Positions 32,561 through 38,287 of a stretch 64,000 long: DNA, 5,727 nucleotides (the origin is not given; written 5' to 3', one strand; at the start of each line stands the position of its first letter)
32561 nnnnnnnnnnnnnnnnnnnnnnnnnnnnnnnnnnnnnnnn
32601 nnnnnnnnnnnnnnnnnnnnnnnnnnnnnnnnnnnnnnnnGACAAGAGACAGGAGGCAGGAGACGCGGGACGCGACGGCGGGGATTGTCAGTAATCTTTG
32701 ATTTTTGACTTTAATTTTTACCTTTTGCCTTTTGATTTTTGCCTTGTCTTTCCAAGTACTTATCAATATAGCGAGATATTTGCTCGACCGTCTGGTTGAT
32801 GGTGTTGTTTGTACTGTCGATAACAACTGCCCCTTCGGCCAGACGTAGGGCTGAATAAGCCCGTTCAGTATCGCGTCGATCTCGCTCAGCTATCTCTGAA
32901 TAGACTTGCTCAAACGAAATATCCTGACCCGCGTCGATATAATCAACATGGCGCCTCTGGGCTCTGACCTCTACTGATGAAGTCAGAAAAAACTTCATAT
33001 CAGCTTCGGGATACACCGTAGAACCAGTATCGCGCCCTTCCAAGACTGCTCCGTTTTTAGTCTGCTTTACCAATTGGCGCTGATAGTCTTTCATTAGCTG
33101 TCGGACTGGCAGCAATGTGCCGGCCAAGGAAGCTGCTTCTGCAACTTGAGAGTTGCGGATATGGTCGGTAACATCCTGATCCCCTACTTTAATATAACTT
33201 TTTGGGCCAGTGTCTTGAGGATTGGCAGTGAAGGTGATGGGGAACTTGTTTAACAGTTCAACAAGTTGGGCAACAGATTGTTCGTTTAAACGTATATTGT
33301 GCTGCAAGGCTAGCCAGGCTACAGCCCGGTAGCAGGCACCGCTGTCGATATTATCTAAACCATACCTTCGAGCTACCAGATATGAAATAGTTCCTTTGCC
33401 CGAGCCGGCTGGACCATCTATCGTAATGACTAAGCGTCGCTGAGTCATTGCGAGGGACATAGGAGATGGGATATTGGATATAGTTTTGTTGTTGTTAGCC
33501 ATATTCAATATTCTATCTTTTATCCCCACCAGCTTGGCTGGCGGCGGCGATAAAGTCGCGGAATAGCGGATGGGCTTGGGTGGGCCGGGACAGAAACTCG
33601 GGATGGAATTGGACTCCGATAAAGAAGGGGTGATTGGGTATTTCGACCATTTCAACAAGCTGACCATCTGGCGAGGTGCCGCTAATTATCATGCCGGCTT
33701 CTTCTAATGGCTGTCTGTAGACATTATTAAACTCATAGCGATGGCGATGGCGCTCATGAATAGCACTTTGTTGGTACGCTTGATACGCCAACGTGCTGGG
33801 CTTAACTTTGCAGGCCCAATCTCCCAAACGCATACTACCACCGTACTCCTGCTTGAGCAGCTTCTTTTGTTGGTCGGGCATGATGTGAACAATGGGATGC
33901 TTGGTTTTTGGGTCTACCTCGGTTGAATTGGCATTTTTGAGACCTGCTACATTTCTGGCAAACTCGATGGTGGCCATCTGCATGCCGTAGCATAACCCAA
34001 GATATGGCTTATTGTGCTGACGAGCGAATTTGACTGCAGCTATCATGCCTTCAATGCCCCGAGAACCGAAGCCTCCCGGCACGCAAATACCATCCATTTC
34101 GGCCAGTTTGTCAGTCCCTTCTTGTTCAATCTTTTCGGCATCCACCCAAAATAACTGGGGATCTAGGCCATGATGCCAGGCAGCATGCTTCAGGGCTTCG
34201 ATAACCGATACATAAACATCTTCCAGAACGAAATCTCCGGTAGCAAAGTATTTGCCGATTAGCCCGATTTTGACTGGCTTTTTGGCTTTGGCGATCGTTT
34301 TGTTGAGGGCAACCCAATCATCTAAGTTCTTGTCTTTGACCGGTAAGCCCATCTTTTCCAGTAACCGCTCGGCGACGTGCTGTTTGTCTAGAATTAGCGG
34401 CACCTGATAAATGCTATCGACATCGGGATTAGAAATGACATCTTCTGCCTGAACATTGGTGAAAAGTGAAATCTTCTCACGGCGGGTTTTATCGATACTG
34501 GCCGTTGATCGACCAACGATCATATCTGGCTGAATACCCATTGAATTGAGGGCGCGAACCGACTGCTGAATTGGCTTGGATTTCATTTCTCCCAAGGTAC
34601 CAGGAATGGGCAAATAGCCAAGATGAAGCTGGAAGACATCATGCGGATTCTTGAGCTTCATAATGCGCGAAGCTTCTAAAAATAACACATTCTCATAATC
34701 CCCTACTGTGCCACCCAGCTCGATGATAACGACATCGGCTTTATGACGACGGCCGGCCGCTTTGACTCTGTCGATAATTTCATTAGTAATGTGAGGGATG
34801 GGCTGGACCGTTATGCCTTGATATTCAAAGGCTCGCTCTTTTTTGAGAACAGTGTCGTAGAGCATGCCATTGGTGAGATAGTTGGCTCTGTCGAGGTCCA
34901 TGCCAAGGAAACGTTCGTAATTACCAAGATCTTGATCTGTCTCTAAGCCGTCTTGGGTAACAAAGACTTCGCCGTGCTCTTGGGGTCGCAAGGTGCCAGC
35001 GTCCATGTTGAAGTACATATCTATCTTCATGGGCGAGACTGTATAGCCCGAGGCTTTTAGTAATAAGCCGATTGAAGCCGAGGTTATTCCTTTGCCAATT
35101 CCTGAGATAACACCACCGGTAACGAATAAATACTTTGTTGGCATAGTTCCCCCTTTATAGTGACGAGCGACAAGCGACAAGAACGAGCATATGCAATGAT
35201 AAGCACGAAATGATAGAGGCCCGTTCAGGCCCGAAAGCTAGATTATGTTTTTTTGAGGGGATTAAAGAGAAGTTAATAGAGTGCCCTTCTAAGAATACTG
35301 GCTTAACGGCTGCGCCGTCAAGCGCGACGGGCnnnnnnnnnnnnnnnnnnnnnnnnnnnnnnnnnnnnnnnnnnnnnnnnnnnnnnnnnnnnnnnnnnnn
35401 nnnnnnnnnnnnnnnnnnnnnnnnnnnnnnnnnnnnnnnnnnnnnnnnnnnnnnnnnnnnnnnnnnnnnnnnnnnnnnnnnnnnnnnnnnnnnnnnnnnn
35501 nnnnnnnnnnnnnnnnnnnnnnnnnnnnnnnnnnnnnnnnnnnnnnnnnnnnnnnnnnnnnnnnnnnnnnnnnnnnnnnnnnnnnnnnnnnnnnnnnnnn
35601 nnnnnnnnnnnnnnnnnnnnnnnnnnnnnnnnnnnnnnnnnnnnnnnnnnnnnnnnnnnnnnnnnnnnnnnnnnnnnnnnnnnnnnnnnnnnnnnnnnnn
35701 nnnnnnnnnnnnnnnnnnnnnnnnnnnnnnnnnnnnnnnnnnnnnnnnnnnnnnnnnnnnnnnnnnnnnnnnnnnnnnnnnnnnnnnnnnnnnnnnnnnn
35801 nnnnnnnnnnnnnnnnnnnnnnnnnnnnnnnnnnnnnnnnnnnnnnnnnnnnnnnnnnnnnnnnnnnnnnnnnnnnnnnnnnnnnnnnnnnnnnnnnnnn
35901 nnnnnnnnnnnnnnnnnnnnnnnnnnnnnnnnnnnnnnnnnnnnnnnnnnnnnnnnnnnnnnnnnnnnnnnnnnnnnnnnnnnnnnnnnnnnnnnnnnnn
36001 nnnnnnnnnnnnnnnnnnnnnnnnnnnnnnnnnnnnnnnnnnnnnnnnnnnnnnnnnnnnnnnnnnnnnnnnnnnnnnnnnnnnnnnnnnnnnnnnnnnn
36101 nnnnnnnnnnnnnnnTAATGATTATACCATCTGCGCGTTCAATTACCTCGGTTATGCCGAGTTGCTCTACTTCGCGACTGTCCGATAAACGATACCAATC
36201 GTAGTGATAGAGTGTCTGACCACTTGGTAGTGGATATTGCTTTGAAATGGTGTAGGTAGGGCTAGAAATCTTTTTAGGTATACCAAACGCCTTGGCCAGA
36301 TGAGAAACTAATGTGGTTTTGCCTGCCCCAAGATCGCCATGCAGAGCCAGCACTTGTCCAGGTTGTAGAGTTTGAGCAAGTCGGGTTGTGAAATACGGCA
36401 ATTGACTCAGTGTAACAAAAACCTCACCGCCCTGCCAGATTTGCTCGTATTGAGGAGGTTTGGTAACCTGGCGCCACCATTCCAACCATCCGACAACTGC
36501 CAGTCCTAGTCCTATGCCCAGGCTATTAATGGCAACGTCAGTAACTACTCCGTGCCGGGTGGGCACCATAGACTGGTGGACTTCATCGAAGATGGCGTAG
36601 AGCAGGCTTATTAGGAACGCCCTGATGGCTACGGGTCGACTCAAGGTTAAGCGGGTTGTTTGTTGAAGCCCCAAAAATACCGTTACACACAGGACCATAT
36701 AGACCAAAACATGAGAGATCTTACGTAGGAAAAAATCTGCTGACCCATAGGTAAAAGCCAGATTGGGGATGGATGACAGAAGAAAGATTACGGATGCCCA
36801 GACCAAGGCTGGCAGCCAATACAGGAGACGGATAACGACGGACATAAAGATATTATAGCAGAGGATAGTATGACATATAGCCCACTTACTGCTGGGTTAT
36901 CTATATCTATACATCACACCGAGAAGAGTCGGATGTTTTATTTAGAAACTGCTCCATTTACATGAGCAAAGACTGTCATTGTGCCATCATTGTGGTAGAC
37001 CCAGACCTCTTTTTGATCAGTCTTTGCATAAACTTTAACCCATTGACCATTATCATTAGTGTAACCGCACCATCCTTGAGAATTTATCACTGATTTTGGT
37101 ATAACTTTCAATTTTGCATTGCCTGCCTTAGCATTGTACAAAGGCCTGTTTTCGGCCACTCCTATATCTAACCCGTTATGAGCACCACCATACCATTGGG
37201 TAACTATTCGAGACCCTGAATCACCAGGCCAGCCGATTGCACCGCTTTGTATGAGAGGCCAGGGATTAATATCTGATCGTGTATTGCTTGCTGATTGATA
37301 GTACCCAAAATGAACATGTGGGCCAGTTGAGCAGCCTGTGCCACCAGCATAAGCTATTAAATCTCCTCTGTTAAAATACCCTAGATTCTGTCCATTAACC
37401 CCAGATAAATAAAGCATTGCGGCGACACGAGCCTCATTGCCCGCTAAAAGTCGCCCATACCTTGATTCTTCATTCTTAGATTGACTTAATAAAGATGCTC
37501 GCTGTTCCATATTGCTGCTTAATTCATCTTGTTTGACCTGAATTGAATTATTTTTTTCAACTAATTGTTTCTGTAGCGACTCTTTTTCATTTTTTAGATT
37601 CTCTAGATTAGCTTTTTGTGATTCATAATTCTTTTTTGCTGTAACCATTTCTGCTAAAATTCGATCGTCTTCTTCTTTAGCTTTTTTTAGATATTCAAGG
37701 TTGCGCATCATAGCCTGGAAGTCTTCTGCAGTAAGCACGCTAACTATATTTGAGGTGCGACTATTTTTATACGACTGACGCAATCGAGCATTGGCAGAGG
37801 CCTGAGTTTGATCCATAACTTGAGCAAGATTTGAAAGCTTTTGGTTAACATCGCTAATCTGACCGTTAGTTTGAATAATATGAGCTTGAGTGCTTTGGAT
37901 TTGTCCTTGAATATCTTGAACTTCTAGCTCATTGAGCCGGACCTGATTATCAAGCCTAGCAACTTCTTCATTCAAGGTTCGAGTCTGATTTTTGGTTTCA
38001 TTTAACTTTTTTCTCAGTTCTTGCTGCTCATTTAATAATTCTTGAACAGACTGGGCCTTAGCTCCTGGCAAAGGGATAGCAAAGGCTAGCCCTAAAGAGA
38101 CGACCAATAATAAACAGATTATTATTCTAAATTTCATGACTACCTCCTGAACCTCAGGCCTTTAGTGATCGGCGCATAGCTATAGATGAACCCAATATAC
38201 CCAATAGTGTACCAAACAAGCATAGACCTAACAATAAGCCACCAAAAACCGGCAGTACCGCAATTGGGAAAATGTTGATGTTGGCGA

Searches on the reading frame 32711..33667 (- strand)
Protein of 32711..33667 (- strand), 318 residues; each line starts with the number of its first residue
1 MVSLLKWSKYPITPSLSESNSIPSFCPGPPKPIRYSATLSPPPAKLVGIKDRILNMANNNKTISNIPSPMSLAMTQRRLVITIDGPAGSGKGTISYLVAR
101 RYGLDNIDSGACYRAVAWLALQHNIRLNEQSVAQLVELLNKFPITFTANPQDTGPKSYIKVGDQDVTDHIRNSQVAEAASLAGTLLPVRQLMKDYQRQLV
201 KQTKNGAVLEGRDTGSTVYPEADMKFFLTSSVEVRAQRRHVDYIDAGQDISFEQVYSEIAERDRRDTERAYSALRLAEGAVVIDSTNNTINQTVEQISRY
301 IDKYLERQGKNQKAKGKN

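Call 35: search_protein_families(library=pfam, proteins=[window:32711-33667:-], max_evalue=0.1)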
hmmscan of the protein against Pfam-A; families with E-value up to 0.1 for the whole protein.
window:32711-33667:- (318 aa): 6 families
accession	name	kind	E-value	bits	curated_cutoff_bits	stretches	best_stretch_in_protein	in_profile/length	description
PF02224.24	Cytidylate_kin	-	5.9e-61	206.3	26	1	81-302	1-210/211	Cytidylate kinase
PF13189.12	Cytidylate_kin2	-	5.7e-06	27.1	28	1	80-268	1-152/176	Cytidylate kinase-like family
PF13207.12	AAA_17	-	0.0031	18.2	27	1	85-117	2-34/136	AAA domain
PF13238.12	AAA_18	-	0.015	16.2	29.4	0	81-127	1-39/128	AAA domain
PF13604.12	AAA_30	-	0.078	13.1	27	0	73-104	13-44/191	AAA domain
PF00406.28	ADK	-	0.081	13.5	26.8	0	85-115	3-33/151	Adenylate kinase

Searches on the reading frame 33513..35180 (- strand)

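Call 35: search_protein_families(library=pfam, proteins=[window:33513-35180:-], max_evalue=0.1)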
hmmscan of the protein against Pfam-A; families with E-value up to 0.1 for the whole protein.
window:33513-35180:- (555 aa): 5 families
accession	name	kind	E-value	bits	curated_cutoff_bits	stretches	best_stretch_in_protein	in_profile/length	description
PF06418.20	CTP_synth_N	-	1.6e-102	342.9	26.1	1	16-279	1-265/265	CTP synthase N-terminus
PF00117.34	GATase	-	1.4e-37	129.7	22.8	1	319-545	2-189/190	Glutamine amidotransferase class-I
PF07722.19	Peptidase_C26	-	6.1e-08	33.1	20.5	1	382-528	97-219/219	Peptidase C26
PF01656.29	CbiA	-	0.024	15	25.4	1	26-169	8-54/125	CobQ/CobB/MinD/ParA nucleotide binding domain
PF09145.16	Ubiq-assoc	-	0.1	13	27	0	92-116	16-41/44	Ubiquitin-associated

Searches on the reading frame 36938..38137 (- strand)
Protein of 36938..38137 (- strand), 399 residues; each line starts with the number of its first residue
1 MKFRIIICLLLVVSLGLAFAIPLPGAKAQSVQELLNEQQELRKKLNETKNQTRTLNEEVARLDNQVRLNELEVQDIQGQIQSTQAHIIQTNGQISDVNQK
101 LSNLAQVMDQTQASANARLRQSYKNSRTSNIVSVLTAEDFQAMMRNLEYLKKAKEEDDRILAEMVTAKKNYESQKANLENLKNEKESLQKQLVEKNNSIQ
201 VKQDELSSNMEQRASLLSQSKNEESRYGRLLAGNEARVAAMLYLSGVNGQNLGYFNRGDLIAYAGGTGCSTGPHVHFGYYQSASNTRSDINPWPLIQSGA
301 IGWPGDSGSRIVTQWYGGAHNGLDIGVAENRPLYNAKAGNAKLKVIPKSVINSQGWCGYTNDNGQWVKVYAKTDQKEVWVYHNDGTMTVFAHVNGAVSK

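Call 9: search_protein_families(library=pfam, proteins=[window:36938-38137:-], max_evalue=0.001)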
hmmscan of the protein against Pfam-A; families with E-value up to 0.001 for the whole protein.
window:36938-38137:- (399 aa): 2 families
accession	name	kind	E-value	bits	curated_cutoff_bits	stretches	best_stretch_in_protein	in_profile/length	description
PF01551.29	Peptidase_M23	-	2.9e-08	34.2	28.7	1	244-282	52-90/96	Peptidase family M23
PF24922.1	ACBP4_C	-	0.00021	22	31.2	1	29-112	3-86/105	Acyl-CoA-binding domain-containing protein 4-6, C-terminal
